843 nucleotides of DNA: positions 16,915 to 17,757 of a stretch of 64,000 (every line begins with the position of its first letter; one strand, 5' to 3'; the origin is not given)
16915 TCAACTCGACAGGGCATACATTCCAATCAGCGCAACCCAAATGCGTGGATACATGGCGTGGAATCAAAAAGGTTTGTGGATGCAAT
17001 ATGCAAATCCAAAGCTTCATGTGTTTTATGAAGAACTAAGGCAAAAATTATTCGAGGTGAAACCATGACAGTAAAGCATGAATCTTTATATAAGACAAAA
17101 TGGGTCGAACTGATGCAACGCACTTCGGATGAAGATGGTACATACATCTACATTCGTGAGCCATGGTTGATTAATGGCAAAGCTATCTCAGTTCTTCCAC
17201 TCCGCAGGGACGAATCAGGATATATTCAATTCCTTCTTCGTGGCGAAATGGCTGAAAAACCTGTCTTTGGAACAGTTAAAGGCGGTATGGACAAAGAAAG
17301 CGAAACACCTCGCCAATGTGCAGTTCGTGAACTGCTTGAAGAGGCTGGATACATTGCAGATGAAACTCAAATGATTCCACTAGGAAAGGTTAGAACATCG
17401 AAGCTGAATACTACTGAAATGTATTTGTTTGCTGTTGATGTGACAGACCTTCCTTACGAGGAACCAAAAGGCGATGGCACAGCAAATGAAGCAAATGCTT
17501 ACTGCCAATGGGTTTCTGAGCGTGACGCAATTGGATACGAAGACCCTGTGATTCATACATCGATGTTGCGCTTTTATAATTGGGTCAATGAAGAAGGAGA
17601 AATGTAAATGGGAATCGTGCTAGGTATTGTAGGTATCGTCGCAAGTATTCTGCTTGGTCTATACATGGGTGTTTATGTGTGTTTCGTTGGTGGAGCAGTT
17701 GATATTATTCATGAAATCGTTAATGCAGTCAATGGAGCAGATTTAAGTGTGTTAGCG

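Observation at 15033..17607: Complete NAD+ salvage/reconstitution module (NadV + NMNAT + Nudix) in the early region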

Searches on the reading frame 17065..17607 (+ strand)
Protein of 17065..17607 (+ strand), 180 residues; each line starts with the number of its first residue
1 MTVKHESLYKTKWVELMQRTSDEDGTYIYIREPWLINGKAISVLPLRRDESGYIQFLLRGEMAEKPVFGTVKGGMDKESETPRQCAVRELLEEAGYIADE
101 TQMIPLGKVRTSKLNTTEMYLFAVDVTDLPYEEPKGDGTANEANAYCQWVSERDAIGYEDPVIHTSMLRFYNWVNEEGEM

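Call 3: search_protein_families(library=pfam, proteins=[window:17065-17607:+], max_evalue=0.01)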
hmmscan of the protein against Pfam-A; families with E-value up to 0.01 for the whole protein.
window:17065-17607:+ (180 aa): 1 family
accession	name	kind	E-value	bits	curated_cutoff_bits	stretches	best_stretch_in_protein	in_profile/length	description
PF00293.34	NUDIX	-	2.4e-10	41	21.1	1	40-162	5-122/134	NUDIX domain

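Call 4: search_protein_families(library=ncbifam, proteins=[window:17065-17607:+], max_evalue=0.01)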
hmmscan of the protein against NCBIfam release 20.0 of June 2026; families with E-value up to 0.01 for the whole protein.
window:17065-17607:+ (180 aa): 3 families
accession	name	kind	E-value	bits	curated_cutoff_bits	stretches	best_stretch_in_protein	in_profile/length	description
TIGR02705.1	nudix_YtkD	equivalog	0.00022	20.8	154.4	1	73-132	51-113/156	RNA deprotection pyrophosphohydrolase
NF008736.0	PRK11762.1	equivalog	0.00032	20.3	169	1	68-116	76-123/186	ADP compounds hydrolase NudE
NF008044.0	PRK10776.1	equivalog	0.003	17.4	148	1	72-126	36-89/130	8-oxo-dGTP diphosphatase MutT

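Call 5: search_protein_families(library=phrogs, proteins=[window:17065-17607:+], max_evalue=0.001)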
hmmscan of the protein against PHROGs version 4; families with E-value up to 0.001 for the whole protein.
window:17065-17607:+ (180 aa): 3 families
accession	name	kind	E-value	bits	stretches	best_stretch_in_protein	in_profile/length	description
phrog_1185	-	other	1.9e-09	38.4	1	66-135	181-247/301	nudix hydrolase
phrog_1198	-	other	8.1e-07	30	1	73-153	71-148/253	MutT/NUDIX hydrolase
phrog_10313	-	other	5.5e-05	24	1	43-127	16-99/159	nudix hydrolase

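Call 17: search_dna_similar(query=window:17065-17604:+, collection=phages, mode=protein, max_rows=30)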
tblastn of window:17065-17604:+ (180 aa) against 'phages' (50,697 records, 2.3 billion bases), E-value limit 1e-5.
Records with a match: 2; places in all: 2; records where one place covers at least 80% of the query: 2.
Best place of each record, by identity: <60% 2.
By first word of the organism name: Tenacibaculum 2.
By host as written in the record: Tenacibaculum sp. 2.
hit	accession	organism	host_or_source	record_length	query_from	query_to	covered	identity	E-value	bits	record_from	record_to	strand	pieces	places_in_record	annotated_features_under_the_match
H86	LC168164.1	Tenacibaculum phage pT24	Tenacibaculum sp.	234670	4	170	93%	30.3%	1e-11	68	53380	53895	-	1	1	hypothetical protein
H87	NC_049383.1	Tenacibaculum phage pT24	Tenacibaculum sp.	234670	4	170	93%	30.3%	1e-11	68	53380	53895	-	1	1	hypothetical protein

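Call 29: search_solved_structures(query=window:17065-17604:+, show_alignments=3, max_evalue=0.1)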
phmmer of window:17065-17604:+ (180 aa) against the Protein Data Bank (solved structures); distinct sequences matched with E-value up to 0.1: 13.
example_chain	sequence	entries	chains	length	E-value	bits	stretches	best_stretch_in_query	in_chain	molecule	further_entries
5c7q_A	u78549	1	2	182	0.018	18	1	5-105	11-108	NudF protein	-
5c7t_A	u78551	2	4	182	0.02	17.9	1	5-105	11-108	NudF protein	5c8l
2dsc_A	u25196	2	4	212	0.026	17.4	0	71-115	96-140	ADP-sugar pyrophosphatase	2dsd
5qj4_A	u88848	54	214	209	0.027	17.4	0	64-115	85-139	ADP-sugar pyrophosphatase | NUDT5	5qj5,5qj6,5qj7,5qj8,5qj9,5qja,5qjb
3bm4_A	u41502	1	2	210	0.027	17.4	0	64-115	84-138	ADP-sugar pyrophosphatase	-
5nqr_A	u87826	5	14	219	0.031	17.2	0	71-115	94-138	ADP-sugar pyrophosphatase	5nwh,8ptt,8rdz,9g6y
9q0n_E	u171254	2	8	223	0.035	17.1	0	72-115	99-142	ADP-sugar pyrophosphatase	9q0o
2dsb_A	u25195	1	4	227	0.036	17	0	71-115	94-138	ADP-sugar pyrophosphatase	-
3aca_A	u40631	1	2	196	0.039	16.9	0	41-115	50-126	ADP-sugar pyrophosphatase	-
9q0m_E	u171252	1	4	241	0.039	16.9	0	72-115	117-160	ADP-sugar pyrophosphatase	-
3ac9_A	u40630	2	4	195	0.04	16.8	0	41-115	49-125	ADP-sugar pyrophosphatase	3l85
5mp0_D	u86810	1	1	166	0.063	16.2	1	56-97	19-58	m7GpppN-mRNA hydrolase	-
5qoh_A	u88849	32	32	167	0.064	16.2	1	56-97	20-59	DCP2 (NUDT20)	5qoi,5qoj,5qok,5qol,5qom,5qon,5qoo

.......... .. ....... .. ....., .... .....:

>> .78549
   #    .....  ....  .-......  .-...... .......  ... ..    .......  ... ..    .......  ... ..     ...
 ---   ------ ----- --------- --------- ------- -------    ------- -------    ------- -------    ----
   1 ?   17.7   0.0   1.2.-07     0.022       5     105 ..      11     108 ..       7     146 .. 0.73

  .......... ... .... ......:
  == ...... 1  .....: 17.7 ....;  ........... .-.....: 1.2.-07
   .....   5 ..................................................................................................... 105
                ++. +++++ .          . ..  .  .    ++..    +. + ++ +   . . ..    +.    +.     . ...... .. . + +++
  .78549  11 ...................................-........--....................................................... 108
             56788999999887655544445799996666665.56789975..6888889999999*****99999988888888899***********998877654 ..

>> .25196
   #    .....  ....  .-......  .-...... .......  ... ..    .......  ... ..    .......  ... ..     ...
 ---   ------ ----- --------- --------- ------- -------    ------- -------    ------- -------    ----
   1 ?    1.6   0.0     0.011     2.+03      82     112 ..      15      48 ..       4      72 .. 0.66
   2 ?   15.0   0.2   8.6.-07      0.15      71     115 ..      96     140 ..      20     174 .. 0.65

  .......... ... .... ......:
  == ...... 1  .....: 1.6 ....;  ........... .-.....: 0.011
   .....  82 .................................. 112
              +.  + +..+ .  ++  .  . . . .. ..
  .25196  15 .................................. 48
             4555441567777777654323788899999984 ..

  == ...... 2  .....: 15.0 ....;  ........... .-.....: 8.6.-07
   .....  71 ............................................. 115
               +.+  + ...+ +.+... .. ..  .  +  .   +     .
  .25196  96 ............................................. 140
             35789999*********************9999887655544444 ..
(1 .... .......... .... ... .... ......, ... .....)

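Call 30: find_homologous_proteins(query=window:17065-17604:+, max_evalue=0.001)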
Query window:17065-17604:+ (180 aa): 25 proteins with E <= 0.001 among 95 candidates.
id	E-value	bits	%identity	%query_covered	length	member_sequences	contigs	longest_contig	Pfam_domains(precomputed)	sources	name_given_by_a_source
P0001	6.3e-118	409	100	100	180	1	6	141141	PF00293.35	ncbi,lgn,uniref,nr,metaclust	ncbi:NUDIX domain-containing protein [Paenibacillus alvei]|uniref:NUDIX domain-containing protein n=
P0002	6.8e-101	353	86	99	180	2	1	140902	PF00293.35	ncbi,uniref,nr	ncbi:NUDIX hydrolase [Paenibacillus agilis]|uniref:NUDIX hydrolase n=1 Tax=Paenibacillus agilis TaxI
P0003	5.8e-79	282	72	96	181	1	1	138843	PF00293.35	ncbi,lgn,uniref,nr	ncbi:hypothetical protein BSK59_15965 [Paenibacillus odorifer]|uniref:NUDIX hydrolase n=1 Tax=Paenib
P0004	4.0e-78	279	72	93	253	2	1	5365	PF00293.35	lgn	-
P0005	1.1e-72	261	70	99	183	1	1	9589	PF00293.35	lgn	-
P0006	5.0e-67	243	64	97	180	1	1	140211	PF00293.35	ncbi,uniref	ncbi:NUDIX domain-containing protein [Paenibacillus lautus]|uniref:NUDIX hydrolase n=1 Tax=Paenibaci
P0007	1.0e-66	242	64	97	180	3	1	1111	PF00293.35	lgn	-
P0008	1.9e-66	241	64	94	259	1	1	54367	PF00293.35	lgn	-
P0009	1.9e-65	238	65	96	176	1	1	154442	PF00293.35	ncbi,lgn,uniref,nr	ncbi:NUDIX hydrolase [Paenibacillus sp. Mc5Re-14]|uniref:NUDIX hydrolase n=1 Tax=Paenibacillus sp. M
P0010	8.1e-63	229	63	93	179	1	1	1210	PF00293.35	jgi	jgi:8-oxo-dGTP pyrophosphatase MutT (NUDIX family)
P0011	2.0e-62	228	62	97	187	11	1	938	PF00293.35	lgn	-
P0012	2.2e-62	228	62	97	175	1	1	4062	PF00293.35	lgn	-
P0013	2.2e-62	228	63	96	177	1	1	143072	PF00293.35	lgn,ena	-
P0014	1.2e-61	226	60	99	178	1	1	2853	PF00293.35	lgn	-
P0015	7.7e-61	223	63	94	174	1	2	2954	PF00293.35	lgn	-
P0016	1.5e-60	222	63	92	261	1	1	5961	PF00293.35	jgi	jgi:8-oxo-dGTP pyrophosphatase MutT (NUDIX family)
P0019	1.0e-27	115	41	90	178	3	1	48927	PF00293.35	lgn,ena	-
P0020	2.1e-24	104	42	92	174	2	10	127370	PF00293.35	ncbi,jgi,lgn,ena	-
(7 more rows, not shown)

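Call 34: search_solved_structures(query=A1, show_alignments=4, max_evalue=0.01)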
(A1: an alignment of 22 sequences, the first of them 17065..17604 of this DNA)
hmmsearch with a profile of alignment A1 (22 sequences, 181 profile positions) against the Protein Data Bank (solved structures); distinct sequences matched with E-value up to 0.01: 49.
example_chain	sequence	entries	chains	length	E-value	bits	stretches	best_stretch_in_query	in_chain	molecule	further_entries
8zr8_A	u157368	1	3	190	6.4e-07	32.4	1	6-107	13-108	Methanol dehydrogenase activator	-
9jax_E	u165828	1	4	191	1.3e-06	31.4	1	6-107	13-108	ADP-ribose pyrophosphatase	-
8wv3_A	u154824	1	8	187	1.4e-06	31.4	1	6-107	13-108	ADP-ribose pyrophosphatase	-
3dku_A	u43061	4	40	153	2.4e-06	30.5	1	76-170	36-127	Putative phosphohydrolase | Phosphatase nudJ | Putative Nudix hydrolase ymfB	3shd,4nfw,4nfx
3ac9_A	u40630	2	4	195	8.3e-06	28.8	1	8-137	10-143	ADP-sugar pyrophosphatase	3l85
3aca_A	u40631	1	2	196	8.4e-06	28.8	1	8-137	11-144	ADP-sugar pyrophosphatase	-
5qj4_A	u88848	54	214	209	9.1e-06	28.7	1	7-137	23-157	ADP-sugar pyrophosphatase | NUDT5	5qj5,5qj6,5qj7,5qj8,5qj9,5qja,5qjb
3bm4_A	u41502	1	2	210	9.2e-06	28.7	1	7-137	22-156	ADP-sugar pyrophosphatase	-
2dsc_A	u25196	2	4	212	9.4e-06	28.6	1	7-137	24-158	ADP-sugar pyrophosphatase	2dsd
5nqr_A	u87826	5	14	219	1e-05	28.5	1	7-137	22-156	ADP-sugar pyrophosphatase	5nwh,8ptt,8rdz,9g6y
9q0n_E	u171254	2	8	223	1.1e-05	28.3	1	8-137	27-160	ADP-sugar pyrophosphatase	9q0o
2dsb_A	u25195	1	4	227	1.2e-05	28.3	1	8-137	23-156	ADP-sugar pyrophosphatase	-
9q0m_E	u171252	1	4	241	1.4e-05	28.1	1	8-137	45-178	ADP-sugar pyrophosphatase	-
1f3y_A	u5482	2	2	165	3.2e-05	26.9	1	51-102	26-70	DIADENOSINE 5',5'''-P1,P4-TETRAPHOSPHATE HYDROLASE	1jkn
5c7q_A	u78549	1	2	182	8.5e-05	25.5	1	6-137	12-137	NudF protein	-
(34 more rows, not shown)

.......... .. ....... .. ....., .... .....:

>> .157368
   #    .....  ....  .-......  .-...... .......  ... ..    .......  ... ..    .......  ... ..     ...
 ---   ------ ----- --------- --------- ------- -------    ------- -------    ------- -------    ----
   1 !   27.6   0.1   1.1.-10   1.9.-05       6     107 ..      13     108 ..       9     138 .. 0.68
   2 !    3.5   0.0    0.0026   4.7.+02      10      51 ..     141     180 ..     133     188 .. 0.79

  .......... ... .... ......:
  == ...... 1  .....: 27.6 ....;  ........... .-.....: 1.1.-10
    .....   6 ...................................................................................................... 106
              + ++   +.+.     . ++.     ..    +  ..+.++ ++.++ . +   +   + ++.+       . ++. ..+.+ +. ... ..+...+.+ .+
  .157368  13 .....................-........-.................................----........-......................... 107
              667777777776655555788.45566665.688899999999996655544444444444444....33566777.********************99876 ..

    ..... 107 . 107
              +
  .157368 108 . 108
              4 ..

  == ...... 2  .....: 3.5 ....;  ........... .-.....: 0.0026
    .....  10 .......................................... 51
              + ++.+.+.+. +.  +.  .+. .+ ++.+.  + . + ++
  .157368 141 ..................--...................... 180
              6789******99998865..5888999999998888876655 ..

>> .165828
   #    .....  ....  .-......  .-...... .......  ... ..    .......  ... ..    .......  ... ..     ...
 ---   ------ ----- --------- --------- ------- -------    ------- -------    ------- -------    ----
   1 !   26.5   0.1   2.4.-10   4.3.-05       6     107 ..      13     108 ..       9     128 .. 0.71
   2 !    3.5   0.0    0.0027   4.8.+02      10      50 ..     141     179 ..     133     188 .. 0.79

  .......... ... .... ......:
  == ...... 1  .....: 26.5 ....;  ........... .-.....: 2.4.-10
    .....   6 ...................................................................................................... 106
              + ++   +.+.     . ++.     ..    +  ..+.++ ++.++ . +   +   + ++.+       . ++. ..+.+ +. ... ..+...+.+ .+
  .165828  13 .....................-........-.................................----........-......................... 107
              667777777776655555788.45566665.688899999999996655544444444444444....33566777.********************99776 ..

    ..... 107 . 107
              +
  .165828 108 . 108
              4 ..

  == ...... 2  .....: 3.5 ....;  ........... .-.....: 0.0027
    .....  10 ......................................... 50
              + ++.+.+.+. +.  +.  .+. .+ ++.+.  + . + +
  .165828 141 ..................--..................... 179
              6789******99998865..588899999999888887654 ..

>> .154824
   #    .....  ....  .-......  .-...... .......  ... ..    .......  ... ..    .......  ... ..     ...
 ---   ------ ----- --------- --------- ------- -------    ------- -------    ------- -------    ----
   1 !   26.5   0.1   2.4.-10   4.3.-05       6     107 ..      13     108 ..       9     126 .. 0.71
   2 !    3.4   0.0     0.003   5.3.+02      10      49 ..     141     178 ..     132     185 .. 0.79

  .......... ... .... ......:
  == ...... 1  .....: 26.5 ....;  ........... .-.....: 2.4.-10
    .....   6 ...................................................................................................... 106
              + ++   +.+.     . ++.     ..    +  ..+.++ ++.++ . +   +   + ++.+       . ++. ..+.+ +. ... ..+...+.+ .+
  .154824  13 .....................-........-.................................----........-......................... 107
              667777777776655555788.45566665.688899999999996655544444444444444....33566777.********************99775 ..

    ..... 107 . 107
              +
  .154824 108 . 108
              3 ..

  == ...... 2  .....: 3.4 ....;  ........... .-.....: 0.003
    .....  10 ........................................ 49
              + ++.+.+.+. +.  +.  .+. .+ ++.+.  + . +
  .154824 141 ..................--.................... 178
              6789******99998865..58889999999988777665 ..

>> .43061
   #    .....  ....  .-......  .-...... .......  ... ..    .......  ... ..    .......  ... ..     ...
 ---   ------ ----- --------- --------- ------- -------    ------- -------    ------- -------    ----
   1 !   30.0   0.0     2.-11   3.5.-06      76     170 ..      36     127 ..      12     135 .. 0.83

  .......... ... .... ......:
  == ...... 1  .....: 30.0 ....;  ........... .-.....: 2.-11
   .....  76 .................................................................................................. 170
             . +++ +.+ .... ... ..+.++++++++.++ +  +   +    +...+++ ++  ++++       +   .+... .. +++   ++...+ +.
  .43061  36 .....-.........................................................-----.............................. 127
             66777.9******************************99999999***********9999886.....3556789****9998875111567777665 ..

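Call 36: predict_structure(alignment_id=A1)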
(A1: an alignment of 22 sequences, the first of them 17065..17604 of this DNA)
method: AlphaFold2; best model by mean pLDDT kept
length: 180 residues; sequences in the alignment: 22
mean_pLDDT: 93.1   pTM: 0.87
mean pLDDT of the five models: 93.1, 93.0, 93.0, 92.2, 89.4
residues with pLDDT >= 90: 149; 70-90: 27; 50-70: 3; < 50: 1
segments of 3 or more residues with pLDDT < 50: none
pLDDT, mean of each block of 10 residues (from residue 1): 93 95 94 92 96 95 91 94 98 97 97 92 98 84 88 95 97 81
secondary structure, 60 per line:
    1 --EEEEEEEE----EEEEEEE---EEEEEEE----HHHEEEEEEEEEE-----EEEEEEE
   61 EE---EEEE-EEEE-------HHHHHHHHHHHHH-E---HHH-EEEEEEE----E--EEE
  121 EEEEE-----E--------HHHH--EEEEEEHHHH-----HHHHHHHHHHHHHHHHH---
elements in order: E3-10 E15-21 E25-31 E39-48 E54-62 E66-69 E71-74 H82-94 E104-110 E118-125 H140-143 E146-151 H152-155 H161-177
